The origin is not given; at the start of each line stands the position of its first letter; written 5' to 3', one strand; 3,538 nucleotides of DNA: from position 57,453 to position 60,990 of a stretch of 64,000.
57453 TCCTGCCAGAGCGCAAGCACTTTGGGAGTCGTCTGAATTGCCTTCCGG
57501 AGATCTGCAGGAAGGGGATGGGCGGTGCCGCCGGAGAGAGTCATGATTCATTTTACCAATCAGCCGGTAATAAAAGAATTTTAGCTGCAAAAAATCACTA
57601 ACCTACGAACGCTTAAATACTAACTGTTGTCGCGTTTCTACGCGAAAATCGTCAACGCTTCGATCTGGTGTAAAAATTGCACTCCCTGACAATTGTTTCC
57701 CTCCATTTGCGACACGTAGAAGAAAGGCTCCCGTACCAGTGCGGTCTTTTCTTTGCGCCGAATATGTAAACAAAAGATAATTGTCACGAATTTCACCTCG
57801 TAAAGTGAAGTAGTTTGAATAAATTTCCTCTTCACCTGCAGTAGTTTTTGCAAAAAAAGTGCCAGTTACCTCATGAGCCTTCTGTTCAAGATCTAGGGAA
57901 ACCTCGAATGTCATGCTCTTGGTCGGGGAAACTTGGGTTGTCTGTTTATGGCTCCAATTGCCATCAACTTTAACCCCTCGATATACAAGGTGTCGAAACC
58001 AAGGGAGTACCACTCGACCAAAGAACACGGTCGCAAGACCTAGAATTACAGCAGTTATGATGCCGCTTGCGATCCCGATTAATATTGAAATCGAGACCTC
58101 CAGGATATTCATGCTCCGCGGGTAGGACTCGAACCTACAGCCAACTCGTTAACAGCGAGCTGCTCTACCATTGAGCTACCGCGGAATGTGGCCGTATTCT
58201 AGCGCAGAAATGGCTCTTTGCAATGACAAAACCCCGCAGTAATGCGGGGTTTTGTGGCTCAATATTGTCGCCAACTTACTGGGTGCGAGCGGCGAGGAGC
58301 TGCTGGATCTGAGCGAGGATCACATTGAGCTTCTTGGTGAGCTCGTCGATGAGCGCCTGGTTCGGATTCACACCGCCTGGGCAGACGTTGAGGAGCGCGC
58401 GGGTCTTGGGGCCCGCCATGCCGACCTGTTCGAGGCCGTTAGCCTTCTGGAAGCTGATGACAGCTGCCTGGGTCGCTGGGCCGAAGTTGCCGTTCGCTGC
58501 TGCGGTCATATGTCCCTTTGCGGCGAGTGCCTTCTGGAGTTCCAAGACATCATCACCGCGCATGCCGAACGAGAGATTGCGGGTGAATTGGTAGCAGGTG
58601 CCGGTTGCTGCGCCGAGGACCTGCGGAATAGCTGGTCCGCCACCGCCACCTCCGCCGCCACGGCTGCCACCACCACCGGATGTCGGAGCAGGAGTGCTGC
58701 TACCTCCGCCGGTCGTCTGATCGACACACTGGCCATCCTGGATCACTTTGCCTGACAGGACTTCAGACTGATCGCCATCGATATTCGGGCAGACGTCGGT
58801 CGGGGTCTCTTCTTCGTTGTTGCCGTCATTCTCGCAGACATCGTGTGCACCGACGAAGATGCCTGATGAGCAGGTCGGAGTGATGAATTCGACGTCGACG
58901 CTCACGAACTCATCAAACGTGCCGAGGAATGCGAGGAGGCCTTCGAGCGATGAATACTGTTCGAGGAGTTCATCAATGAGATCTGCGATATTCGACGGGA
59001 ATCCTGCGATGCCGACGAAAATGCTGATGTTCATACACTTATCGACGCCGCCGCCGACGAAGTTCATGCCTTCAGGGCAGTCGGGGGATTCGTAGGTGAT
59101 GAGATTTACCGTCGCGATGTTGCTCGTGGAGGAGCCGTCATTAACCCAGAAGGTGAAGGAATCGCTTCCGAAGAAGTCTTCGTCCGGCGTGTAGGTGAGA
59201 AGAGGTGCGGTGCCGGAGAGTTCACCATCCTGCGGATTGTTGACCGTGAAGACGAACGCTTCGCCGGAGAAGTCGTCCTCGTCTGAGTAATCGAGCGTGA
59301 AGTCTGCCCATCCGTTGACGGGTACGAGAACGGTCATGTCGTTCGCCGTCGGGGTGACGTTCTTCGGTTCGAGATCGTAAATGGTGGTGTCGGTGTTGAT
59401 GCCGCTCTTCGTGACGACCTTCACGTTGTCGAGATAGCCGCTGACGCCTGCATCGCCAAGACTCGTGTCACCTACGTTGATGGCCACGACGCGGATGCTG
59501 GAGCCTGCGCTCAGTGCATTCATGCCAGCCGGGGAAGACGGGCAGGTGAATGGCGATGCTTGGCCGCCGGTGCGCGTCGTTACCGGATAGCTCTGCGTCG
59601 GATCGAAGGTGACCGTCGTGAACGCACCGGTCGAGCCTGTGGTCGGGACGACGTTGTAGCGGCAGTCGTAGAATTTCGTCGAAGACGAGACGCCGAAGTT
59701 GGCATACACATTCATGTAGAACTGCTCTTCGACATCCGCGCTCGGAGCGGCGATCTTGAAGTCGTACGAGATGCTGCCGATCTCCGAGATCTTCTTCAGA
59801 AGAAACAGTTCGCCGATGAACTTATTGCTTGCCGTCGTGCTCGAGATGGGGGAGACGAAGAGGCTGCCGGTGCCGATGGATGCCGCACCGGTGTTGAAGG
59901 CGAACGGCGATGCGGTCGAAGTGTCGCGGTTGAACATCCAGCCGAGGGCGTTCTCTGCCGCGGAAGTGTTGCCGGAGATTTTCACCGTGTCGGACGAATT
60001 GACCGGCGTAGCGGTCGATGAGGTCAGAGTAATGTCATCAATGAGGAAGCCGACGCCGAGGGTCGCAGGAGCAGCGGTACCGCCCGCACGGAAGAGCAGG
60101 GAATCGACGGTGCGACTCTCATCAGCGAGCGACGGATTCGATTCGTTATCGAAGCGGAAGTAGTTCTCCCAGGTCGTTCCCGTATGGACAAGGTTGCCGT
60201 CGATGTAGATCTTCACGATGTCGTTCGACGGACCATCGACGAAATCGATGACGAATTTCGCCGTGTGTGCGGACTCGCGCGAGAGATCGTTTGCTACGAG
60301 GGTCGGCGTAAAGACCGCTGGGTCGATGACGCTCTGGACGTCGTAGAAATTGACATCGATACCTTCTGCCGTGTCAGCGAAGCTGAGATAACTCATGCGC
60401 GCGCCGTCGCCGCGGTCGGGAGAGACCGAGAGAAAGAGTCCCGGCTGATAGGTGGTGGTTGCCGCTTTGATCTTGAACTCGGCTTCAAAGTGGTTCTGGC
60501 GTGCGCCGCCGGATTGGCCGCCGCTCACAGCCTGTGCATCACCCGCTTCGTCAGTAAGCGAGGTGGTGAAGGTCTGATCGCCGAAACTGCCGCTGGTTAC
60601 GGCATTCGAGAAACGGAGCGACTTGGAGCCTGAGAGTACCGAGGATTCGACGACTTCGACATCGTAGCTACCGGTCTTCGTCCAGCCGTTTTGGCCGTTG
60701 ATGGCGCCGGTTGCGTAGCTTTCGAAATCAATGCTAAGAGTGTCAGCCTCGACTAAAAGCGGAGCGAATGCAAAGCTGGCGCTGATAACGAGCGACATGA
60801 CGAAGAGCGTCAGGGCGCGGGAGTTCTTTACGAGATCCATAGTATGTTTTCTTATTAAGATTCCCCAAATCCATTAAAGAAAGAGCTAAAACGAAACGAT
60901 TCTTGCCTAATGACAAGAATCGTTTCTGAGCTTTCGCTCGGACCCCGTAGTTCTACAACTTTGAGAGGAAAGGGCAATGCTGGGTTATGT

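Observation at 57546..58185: Low-GC ~550-bp islet flush against the 3' end of tRNA-Asn, encoding a membrane-anchored orphan protein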

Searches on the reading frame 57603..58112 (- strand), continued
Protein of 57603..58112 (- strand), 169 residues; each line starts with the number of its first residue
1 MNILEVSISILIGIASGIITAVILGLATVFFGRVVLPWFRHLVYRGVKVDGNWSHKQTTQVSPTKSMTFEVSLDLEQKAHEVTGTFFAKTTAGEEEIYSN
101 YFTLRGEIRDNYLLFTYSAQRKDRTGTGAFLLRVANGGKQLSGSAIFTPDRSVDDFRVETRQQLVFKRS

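Call 75: search_protein_families(library=ncbifam, alignment_id=A2, max_evalue=0.1)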
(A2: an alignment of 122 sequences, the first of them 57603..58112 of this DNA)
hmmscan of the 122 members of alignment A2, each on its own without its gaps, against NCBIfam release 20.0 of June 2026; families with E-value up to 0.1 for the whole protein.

A. member 1, window:57603-58112:- (169 aa): 0 families

B. families by the number of members that match (of 122 scanned): 33 families (the first 25 are shown)
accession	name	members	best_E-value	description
NF047374.1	CD_typeI_toxin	5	0.0072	type I toxin-antitoxin system toxin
NF052604.1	UndecprPTUtpABac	5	0.01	undecaprenyl phosphate transporter UptA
TIGR03982.2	TIGR03982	3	0.0023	TIGR03982 family His-Xaa-Ser system protein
TIGR01583.1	formate-DH-gamm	1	0.00019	formate dehydrogenase subunit gamma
TIGR01742.1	SA_tandem_lipo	1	0.0082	tandem-type lipoprotein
NF038393.1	lipo_LIC_10705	1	0.012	LIC_10705 family lipoprotein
NF005240.0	PRK06749.1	1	0.016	replicative DNA helicase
NF009884.0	PRK13343.1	1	0.016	F0F1 ATP synthase subunit alpha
NF000462.2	blaOXA-493_like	1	0.017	OXA-493 family class D beta-lactamase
NF004501.0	PRK05846.1-5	1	0.019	NADH-quinone oxidoreductase subunit M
NF000504.1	stregram_VatH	1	0.019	streptogramin A O-acetyltransferase Vat(H)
TIGR03267.1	methan_mark_2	1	0.028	methanogenesis marker 2 protein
NF000241.1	MPH_3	1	0.029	Mph(E)/Mph(G) family macrolide 2'-phosphotransferase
NF012158.1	macrolide_MphE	1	0.034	Mph(E) family macrolide 2'-phosphotransferase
TIGR02777.1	LigD_PE_dom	1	0.036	DNA ligase D, 3'-phosphoesterase domain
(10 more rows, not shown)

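Call 96: search_dna_similar(query=L028:5914-6390:+, collection=plasmids, mode=protein, max_evalue=0.001, max_rows=30)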
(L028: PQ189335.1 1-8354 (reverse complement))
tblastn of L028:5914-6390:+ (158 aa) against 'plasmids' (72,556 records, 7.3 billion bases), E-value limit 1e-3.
No match.

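Call 97: search_dna_similar(query=L028:5914-6390:+, collection=phages, mode=protein, max_evalue=0.001, max_rows=30)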
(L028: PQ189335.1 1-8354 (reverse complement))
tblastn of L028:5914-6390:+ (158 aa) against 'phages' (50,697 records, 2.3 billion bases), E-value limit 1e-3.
Records with a match: 1; places in all: 1; records where one place covers at least 80% of the query: 1.
Best place of each record, by identity: >=99% 1.
By first word of the organism name: Vibrio 1.
By host as written in the record: Vibrio cyclitrophicus 10N.286.49.B11 1.
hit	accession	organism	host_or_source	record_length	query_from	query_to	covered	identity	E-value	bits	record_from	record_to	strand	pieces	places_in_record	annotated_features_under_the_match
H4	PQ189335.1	Vibrio phage 10N.286.49.B11_PE002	Vibrio cyclitrophicus 10N.286.49.B11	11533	1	158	100%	100.0%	2e-90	292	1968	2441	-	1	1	hypothetical protein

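Call 100: search_protein_families(library=phrogs, proteins=[L016:656-1330:+, L016:1415-3136:-, L016:3167-3619:-, L016:4175-4414:-, L016:4467-4907:-, L016:4956-8705:+, L016:8709-9206:+, L016:9203-9838:-, L013:201-404:+], max_evalue=0.001)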
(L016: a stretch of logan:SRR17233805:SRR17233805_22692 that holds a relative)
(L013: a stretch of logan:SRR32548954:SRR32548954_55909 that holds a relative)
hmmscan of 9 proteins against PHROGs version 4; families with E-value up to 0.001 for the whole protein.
L016:656-1330:+ (224 aa): 0 families

L016:1415-3136:- (573 aa): 2 families
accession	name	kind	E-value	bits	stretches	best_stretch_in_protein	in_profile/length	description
phrog_95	-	integration and excision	8.2e-52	177.6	1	4-499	85-564/651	integrase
phrog_125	-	DNA, RNA and nucleotide metabolism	2.6e-12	47.8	1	3-274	16-246/254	DNA invertase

L016:3167-3619:- (150 aa): 1 family
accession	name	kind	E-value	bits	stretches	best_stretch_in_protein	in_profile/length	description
phrog_3707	-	moron, auxiliary metabolic gene and host takeover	9.9e-13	49.2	1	11-147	6-130/142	membrane-flanked domain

L016:4175-4414:- (79 aa): 0 families

L016:4467-4907:- (146 aa): 0 families

L016:4956-8705:+ (1249 aa): 0 families

L016:8709-9206:+ (165 aa): 0 families

L016:9203-9838:- (211 aa): 0 families

L013:201-404:+ (67 aa): 1 family
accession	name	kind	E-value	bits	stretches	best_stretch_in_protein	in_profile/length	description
phrog_1422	-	unknown function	1.5e-05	26.1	1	8-66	6-65/110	-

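Call 118: list_cluster_members(proteins=[P0001, P0002, P0153, P0003])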
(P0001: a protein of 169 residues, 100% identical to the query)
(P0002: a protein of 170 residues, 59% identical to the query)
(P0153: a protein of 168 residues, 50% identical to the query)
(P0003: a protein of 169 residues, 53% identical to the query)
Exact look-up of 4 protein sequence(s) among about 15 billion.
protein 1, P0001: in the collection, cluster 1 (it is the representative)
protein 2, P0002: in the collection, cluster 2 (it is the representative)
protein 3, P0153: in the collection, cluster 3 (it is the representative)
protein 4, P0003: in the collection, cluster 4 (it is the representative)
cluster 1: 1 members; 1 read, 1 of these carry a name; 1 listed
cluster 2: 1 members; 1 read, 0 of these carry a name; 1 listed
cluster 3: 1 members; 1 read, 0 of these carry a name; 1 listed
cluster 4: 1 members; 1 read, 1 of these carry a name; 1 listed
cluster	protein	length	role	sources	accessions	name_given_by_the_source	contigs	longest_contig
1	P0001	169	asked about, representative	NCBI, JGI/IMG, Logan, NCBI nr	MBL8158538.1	hypothetical protein JNK62_03320 [bacterium] | hypothetical protein [bacterium]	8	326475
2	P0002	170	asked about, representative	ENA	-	-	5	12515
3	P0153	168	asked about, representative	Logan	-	-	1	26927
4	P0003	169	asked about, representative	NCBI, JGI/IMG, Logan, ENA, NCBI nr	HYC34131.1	MAG TPA: hypothetical protein VEC13_00180 [Candidatus Paceibacterota bacterium] | hypothetical protein [Candidatus Paceibacterota bacterium]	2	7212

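Call 121: find_encoding_contigs(protein=P0154, flank=3000, max_places=3)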
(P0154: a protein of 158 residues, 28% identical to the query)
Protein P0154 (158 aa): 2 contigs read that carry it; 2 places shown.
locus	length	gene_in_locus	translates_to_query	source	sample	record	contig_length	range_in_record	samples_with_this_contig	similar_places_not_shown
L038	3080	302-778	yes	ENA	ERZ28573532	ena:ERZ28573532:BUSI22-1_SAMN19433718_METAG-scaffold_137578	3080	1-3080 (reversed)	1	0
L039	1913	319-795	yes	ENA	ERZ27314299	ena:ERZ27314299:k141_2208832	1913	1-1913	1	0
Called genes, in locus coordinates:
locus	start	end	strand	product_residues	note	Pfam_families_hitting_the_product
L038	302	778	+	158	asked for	-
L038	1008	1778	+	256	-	-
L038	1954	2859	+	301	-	-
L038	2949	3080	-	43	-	?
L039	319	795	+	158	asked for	-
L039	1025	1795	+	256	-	-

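Call 122: find_encoding_contigs(protein=P0155, flank=3000, max_places=3)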
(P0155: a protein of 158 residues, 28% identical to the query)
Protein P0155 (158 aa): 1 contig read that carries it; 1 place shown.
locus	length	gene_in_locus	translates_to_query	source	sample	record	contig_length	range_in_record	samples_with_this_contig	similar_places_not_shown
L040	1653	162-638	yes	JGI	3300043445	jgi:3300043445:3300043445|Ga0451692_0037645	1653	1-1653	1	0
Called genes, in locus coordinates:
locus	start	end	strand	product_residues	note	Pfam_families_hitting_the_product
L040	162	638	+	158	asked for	-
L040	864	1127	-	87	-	-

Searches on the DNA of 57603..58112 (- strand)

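Call 40: search_rna_families(sources=[L006, L013, L015, L014, L001], threshold=evalue, max_evalue=1)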
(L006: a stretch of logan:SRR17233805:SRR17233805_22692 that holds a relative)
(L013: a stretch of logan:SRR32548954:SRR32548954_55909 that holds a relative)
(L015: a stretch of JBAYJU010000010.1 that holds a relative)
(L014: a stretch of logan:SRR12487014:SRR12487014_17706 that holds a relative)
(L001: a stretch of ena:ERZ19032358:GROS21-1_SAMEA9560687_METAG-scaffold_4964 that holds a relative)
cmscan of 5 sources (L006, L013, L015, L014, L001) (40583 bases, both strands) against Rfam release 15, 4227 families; matches with E-value up to 1: 10.
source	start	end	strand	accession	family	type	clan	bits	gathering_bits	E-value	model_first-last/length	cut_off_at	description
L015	3125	3242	+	RF03000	LOOT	Gene; sRNA;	-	76.5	46.4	8e-13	1-121/121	no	LOOT RNA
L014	1665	1767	+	RF02449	ncr1015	Gene; sRNA;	-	39.4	60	0.023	1-121/121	no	Bacillus sRNA ncr1015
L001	1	53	+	RF00005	tRNA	Gene; tRNA;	CL00001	30.4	29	0.016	19-71/71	5'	tRNA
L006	10604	10682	+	RF00506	Thr_leader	Cis-reg; leader;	-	30.2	55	0.077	1-118/118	no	Threonine operon leader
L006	10649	10723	-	RF02057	STnc40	Gene; sRNA;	-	29.3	45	0.32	1-70/70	no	Salmonella enterica sRNA STnc40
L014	1729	1843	-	RF00506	Thr_leader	Cis-reg; leader;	-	26.8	55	0.48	1-118/118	no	Threonine operon leader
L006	10603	10681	+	RF00512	Leu_leader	Cis-reg; leader;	-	26.5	50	0.18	1-148/148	no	Leucine operon leader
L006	10646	10769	-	RF00512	Leu_leader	Cis-reg; leader;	-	24.5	50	0.59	1-148/148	no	Leucine operon leader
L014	1699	1765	+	RF00512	Leu_leader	Cis-reg; leader;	-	24.1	50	0.76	1-148/148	no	Leucine operon leader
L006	8161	8221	+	RF02837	anti-hemB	Gene; sRNA;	-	21.9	49.5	0.64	1-81/81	no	Burkholderia RNA 7 (anti-hemB)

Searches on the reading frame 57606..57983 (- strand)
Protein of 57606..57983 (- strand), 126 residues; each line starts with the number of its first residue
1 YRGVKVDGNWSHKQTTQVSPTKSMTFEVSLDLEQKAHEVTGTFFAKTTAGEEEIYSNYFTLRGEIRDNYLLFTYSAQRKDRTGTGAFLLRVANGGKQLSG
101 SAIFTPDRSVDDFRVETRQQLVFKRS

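Call 115: predict_structure(alignment_id=A7)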
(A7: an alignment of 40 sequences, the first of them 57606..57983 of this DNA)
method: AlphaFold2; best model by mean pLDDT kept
length: 126 residues; sequences in the alignment: 40
mean_pLDDT: 93.7   pTM: 0.85
mean pLDDT of the five models: 93.7, 93.4, 93.3, 93.2, 92.9
residues with pLDDT >= 90: 107; 70-90: 15; 50-70: 4; < 50: 0
segments of 3 or more residues with pLDDT < 50: none
pLDDT, mean of each block of 10 residues (from residue 1): 86 96 97 97 96 93 97 95 95 96 86 89 97
secondary structure, 60 per line:
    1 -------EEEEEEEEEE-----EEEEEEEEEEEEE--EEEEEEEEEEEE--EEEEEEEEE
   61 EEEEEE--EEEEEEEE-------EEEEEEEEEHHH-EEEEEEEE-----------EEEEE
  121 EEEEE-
elements in order: E8-17 E23-35 E38-49 E52-66 E69-76 E84-92 E97-104 E116-125

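Call 117: fold_search(model_id=the predicted structure, library=pdb)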
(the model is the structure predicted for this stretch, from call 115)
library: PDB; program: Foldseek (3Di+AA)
matches with E <= 10: 606; with E <= 0.001: 0
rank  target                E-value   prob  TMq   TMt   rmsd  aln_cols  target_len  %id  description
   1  3akn                  1.8e-02  0.98  0.39  0.38   7.0       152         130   12  X-ray structure of iFABP from human and rat with bound fluorescent fatty acid analogue (released 2011-07-20)
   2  8t1m_B                2.0e-02  0.99  0.45  0.47   5.5       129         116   13  Novel Domain of Unknown Function Solved with AlphaFold (released 2024-01-17)
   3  5yvf_B                3.6e-02  0.95  0.41  0.22   6.9       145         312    8  Crystal structure of BFA1 (released 2018-08-08)
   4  2fr2                  3.8e-02  0.99  0.47  0.40   6.7       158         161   13  Crystal Structure of Rv2717c from M. tuberculosis (released 2006-01-31)
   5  4jnj_D                4.0e-02  1.00  0.62  0.68   4.1       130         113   12  Structure based engineering of streptavidin monomer with a reduced biotin dissociation rate (released 2013-05-29)
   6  1pm1                  4.0e-02  1.00  0.54  0.40   5.5       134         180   10  Crystal structure of nitrophorin 2 L122V/L132V mutant complex with imidazole (released 2004-06-22)
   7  3wje_B                4.0e-02  0.98  0.46  0.40   6.4       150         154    9  Crystal structure of mutant nitrobindin M75W/H76L/Q96C/M148L/H158L (NB6) from Arabidopsis thaliana (released 2014-04-02)
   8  1ifb                  4.0e-02  0.96  0.39  0.37   7.4       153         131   10  REFINED APOPROTEIN STRUCTURE OF RAT INTESTINAL FATTY ACID BINDING PROTEIN PRODUCED IN ESCHERICHIA COLI (released 1992-01-15)
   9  3t2w                  4.7e-02  1.00  0.63  0.68   4.2       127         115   12  Crystal structure of shwanavidin (F43A) - biotin complex (released 2012-04-11)
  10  7sfp                  4.7e-02  0.97  0.44  0.38   9.2       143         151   12  Crystal structure of OssO, a spirocyclase involved in the biosynthesis of ossamycin (released 2022-08-17)
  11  1vyo_B                5.4e-02  0.99  0.50  0.52   6.6       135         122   18  Crystal structure of avidin (released 2005-07-20)
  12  3ew1_E                5.7e-02  1.00  0.55  0.54   5.8       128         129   11  Crystal structure of rhizavidin (released 2008-12-23)
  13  4jnj_C                6.0e-02  1.00  0.64  0.71   3.9       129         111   12  Structure based engineering of streptavidin monomer with a reduced biotin dissociation rate (released 2013-05-29)
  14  3szi_F                6.0e-02  1.00  0.60  0.64   4.5       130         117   12  Structure of apo shwanavidin (P21 form) (released 2012-04-25)
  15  5hlm_C                6.0e-02  0.97  0.47  0.50   6.9       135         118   18  Crystal structure of avidin complex with a ferrocene biotin derivative (released 2017-01-18)
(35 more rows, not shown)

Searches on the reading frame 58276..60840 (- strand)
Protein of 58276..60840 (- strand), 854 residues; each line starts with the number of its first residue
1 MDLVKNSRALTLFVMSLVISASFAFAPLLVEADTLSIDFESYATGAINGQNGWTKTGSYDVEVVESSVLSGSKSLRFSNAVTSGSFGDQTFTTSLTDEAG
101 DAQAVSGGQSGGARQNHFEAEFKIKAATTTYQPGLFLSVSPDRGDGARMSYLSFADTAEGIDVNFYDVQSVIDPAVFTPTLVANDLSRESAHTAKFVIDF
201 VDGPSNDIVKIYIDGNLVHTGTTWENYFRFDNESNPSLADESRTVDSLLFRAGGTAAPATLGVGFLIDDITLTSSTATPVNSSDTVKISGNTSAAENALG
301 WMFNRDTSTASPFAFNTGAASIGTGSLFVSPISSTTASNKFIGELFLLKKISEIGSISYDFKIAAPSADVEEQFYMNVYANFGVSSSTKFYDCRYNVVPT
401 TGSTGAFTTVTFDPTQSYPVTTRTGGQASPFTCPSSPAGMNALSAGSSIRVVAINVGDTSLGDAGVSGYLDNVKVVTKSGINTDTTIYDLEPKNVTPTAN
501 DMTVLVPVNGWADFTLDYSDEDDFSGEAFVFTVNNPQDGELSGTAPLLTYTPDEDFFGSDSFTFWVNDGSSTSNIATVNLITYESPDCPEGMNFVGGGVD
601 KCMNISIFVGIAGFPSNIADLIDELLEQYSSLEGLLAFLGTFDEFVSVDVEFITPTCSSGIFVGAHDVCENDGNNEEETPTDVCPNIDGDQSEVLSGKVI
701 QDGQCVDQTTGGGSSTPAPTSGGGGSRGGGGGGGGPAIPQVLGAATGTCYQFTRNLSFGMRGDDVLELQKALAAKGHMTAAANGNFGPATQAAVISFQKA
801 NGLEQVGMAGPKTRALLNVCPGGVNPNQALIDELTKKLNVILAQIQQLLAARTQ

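Call 6: search_protein_families(library=pfam, proteins=[window:58276-60840:-], max_evalue=0.1)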
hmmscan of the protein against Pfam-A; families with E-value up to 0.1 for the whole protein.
window:58276-60840:- (854 aa): 4 families
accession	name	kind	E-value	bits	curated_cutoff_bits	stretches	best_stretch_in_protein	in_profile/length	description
PF01471.23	PG_binding_1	-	4.3e-14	52.9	23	1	761-817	1-57/57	Putative peptidoglycan binding domain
PF17963.7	Big_9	-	4.9e-10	40.6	23.6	1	494-580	1-88/89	Bacterial Ig domain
PF17892.7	Cadherin_5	-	0.00038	20.7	26.5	1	545-580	60-95/98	Cadherin-like domain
PF19123.5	DUF5807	-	0.032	14.8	26.5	1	186-220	55-89/106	Family of unknown function (DUF5807)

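Call 98: find_encoding_contigs(protein=window:58276-60840:-, flank=6000, max_places=10)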
Protein window:58276-60840:- (854 aa): no gene with exactly this product is on record in the collection.
